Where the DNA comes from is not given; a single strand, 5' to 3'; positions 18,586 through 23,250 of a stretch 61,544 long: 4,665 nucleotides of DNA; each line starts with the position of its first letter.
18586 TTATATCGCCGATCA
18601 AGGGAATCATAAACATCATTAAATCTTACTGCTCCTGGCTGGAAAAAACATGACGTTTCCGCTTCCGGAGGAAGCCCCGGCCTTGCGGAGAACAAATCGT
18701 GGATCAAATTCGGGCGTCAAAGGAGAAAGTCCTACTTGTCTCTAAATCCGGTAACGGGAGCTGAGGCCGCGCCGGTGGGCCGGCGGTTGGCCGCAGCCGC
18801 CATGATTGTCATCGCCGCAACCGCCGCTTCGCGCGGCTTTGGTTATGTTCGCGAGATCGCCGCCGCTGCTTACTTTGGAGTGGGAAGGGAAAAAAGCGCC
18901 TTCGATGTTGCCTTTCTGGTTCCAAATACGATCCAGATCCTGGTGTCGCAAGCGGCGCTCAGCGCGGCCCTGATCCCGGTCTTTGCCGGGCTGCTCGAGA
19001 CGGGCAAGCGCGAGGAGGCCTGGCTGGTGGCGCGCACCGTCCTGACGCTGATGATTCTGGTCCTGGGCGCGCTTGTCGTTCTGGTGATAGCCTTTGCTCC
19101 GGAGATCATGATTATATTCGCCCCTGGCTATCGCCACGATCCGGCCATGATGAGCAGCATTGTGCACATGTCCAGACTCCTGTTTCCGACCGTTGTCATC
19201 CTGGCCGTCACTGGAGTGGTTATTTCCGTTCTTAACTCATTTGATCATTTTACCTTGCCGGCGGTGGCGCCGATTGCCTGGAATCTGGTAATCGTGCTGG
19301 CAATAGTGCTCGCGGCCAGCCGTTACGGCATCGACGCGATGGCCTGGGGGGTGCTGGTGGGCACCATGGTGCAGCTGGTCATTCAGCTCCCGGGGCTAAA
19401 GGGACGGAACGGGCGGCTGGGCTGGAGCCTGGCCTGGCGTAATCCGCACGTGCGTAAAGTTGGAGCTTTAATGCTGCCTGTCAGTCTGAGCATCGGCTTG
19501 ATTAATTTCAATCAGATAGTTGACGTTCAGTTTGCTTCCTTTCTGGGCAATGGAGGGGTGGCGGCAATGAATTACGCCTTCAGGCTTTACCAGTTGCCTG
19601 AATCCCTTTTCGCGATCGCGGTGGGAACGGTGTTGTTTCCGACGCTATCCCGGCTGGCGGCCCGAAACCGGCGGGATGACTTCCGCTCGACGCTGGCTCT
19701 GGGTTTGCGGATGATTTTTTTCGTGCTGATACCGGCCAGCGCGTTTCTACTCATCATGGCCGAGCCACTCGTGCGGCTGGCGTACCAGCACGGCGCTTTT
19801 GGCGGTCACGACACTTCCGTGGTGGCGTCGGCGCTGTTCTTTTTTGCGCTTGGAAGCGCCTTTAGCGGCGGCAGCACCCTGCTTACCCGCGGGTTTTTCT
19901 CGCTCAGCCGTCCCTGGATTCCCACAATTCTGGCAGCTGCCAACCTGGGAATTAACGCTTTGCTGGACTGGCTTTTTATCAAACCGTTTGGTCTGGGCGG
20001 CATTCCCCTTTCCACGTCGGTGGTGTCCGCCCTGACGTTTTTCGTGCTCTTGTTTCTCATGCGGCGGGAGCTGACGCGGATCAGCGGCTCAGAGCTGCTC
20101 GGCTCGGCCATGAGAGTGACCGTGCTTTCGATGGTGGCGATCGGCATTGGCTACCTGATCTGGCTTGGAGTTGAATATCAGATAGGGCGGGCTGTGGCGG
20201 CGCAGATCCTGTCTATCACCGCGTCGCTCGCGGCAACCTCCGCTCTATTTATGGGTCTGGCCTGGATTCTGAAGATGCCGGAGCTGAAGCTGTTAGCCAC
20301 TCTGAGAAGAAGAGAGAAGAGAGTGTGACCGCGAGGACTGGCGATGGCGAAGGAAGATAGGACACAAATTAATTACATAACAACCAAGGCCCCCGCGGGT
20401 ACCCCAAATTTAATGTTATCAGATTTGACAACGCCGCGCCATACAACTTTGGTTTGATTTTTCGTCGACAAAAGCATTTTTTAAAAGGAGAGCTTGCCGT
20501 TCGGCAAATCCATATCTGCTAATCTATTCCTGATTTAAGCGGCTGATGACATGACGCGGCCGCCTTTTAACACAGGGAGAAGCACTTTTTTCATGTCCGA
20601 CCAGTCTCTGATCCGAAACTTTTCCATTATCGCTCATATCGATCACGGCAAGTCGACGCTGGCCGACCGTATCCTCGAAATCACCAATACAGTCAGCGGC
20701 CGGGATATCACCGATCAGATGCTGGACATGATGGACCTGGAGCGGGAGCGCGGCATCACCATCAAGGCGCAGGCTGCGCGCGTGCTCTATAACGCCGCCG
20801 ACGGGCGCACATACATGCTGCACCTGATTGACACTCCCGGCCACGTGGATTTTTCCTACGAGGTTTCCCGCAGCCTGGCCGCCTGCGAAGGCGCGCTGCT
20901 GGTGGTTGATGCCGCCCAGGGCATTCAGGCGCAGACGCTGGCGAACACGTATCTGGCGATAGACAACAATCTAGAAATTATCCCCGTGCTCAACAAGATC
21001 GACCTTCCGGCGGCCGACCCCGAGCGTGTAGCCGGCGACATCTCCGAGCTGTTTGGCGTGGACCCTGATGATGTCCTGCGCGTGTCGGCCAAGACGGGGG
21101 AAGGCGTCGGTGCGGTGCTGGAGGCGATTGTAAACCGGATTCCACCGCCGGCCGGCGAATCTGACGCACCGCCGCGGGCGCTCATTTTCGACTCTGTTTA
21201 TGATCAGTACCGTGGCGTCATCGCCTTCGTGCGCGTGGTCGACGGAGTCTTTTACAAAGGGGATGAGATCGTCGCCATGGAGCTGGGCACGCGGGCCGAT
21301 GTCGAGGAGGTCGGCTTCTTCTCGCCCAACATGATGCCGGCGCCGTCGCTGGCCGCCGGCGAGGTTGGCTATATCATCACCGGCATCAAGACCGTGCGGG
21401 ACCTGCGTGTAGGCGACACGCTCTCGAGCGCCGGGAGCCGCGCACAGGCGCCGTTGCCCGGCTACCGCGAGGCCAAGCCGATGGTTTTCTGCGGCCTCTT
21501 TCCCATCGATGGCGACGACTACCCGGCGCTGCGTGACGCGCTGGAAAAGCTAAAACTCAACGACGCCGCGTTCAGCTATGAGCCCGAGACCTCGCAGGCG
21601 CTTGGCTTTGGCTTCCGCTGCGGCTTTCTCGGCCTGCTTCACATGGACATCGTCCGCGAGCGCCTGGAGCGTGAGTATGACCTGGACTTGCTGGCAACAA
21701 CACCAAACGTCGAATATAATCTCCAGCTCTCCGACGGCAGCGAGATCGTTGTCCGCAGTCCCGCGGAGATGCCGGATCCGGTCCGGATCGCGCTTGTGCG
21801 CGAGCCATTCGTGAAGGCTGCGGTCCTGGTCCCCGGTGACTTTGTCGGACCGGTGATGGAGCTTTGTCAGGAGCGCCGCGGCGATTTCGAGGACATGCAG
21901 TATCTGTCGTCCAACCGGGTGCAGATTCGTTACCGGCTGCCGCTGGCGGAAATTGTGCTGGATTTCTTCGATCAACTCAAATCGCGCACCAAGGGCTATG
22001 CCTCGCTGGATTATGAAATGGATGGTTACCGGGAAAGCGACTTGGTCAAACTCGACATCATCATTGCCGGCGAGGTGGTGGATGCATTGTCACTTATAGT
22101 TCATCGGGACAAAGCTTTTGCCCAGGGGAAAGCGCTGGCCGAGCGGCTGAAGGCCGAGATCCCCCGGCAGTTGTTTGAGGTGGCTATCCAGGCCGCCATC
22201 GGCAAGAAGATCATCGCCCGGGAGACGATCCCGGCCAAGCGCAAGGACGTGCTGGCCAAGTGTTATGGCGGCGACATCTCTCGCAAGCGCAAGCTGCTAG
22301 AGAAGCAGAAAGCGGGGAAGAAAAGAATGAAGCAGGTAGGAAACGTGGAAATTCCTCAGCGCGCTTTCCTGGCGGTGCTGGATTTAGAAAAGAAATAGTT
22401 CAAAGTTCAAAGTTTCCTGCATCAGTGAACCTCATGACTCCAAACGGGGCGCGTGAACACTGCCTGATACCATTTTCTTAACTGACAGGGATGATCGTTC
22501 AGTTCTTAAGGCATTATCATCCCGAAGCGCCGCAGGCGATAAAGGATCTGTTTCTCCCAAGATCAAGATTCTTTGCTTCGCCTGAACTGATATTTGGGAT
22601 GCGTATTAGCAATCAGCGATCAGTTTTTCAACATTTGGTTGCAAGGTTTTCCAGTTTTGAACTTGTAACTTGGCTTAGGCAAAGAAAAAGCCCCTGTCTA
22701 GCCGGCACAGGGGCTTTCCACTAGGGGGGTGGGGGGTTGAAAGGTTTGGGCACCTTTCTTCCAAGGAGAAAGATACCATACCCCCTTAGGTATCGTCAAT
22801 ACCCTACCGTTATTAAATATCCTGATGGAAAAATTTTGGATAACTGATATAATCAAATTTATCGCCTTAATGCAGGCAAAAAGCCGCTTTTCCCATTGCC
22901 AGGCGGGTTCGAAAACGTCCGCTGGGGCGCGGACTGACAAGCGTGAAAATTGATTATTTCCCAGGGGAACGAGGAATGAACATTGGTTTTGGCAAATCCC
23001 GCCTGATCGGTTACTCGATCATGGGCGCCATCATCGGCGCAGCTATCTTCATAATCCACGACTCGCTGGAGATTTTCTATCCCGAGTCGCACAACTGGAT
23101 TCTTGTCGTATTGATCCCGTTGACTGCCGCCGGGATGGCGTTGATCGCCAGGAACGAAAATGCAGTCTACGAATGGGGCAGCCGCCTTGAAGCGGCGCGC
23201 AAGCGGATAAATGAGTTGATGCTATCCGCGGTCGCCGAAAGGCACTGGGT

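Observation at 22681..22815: Orphan C-rich small RNA under a CsoR/RcnR-like operator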

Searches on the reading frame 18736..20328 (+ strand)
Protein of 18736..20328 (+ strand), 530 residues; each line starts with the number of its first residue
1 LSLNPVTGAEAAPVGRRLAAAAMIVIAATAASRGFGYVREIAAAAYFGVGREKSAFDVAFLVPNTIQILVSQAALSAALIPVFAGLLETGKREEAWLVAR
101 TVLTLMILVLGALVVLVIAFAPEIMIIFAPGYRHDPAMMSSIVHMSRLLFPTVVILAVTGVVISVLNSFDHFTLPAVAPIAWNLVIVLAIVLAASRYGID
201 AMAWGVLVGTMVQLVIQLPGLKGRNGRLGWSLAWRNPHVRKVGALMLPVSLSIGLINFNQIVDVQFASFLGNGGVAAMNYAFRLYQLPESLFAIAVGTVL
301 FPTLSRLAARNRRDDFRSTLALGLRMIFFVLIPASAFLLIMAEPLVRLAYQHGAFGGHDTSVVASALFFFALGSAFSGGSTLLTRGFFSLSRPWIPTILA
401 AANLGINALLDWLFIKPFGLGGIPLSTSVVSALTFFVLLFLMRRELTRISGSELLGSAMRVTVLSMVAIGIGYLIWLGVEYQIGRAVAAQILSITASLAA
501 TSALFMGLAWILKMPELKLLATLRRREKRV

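Call 12: search_protein_families(library=pfam, proteins=[window:18736-20328:+])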
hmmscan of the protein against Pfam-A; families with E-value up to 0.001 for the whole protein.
window:18736-20328:+ (530 aa): 3 families
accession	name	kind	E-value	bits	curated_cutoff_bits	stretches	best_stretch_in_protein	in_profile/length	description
PF03023.19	MurJ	-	5.5e-94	315.8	27.4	1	44-474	2-432/451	Lipid II flippase MurJ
PF13440.11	Polysacc_synt_3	-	9.1e-11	42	23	1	104-350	51-284/293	Polysaccharide biosynthesis protein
PF01554.23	MatE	-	7.5e-08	32.7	24.9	1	248-413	1-161/161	MatE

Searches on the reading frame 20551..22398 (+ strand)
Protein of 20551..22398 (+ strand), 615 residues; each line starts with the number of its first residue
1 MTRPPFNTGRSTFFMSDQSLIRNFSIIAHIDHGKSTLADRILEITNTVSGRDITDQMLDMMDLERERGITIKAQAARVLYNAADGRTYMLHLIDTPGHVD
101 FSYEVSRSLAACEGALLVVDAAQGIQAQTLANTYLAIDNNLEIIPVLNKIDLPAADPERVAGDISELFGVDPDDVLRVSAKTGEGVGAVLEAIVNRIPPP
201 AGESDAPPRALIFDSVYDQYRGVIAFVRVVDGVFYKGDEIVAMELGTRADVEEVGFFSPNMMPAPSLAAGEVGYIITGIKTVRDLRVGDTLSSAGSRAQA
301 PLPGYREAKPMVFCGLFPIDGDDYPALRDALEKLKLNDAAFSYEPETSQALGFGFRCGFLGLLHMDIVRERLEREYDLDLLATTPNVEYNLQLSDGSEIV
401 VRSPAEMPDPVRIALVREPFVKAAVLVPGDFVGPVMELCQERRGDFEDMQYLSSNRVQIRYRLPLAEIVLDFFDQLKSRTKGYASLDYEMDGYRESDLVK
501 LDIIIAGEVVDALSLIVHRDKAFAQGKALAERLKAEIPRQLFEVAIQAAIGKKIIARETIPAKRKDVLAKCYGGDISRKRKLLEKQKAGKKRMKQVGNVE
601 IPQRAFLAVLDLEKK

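Call 12: search_protein_families(library=pfam, proteins=[window:20551-22398:+])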
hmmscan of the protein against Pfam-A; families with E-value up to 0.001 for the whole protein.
window:20551-22398:+ (615 aa): 7 families
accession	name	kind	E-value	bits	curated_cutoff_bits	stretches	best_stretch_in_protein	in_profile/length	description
PF00009.33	GTP_EFTU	-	2.1e-53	181.2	26.5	1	21-199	3-188/188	Elongation factor Tu GTP binding domain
PF06421.17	LepA_C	-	8.5e-49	164.6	29.7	1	505-610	1-106/107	GTP-binding protein LepA C-terminus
PF00679.30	EFG_C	-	7.2e-25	87.3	27.9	1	417-502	3-87/89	Elongation factor G C-terminus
PF03144.31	GTP_EFTU_D2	-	3.4e-11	43.9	30.3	1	222-291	1-72/73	Elongation factor Tu domain 2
PF22042.2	EF-G_D2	-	5e-07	30.2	27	1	209-256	3-48/84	Elongation factor G domain 2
PF14492.12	EFG_III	-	7.3e-05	23.2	27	1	309-380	3-71/75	Elongation Factor G, domain III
PF01926.29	MMR_HSR1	-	0.00088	19.8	21.9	0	31-149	9-113/113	50S ribosome-binding GTPase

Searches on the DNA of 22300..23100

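Call 4: search_rna_families(source=window, start=22300, end=23100, threshold=evalue, max_evalue=10, show_alignments=3)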
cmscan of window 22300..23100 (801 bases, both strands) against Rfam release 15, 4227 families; matches with E-value up to 10: 4.
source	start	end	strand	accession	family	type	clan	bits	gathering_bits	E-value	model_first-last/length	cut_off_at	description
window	22760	22881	+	RF02284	TtnuCD7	Gene; snRNA; snoRNA; CD-box;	-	23.2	90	6.8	1-108/108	no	Tetrahymena snoRNA TtnuCD7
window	23013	23059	-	RF01134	sR30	Gene; snRNA; snoRNA; CD-box;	-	21.5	38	0.0055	1-57/57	no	Small nucleolar RNA sR30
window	22679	22719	-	RF00489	ctRNA_p42d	Gene; antisense;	-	15.6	50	3.2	1-46/46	no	ctRNA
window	22683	22763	-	RF02399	NsiR1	Gene; sRNA;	-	14.6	39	5.2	1-60/60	no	Nitrogen stress-induced RNA 1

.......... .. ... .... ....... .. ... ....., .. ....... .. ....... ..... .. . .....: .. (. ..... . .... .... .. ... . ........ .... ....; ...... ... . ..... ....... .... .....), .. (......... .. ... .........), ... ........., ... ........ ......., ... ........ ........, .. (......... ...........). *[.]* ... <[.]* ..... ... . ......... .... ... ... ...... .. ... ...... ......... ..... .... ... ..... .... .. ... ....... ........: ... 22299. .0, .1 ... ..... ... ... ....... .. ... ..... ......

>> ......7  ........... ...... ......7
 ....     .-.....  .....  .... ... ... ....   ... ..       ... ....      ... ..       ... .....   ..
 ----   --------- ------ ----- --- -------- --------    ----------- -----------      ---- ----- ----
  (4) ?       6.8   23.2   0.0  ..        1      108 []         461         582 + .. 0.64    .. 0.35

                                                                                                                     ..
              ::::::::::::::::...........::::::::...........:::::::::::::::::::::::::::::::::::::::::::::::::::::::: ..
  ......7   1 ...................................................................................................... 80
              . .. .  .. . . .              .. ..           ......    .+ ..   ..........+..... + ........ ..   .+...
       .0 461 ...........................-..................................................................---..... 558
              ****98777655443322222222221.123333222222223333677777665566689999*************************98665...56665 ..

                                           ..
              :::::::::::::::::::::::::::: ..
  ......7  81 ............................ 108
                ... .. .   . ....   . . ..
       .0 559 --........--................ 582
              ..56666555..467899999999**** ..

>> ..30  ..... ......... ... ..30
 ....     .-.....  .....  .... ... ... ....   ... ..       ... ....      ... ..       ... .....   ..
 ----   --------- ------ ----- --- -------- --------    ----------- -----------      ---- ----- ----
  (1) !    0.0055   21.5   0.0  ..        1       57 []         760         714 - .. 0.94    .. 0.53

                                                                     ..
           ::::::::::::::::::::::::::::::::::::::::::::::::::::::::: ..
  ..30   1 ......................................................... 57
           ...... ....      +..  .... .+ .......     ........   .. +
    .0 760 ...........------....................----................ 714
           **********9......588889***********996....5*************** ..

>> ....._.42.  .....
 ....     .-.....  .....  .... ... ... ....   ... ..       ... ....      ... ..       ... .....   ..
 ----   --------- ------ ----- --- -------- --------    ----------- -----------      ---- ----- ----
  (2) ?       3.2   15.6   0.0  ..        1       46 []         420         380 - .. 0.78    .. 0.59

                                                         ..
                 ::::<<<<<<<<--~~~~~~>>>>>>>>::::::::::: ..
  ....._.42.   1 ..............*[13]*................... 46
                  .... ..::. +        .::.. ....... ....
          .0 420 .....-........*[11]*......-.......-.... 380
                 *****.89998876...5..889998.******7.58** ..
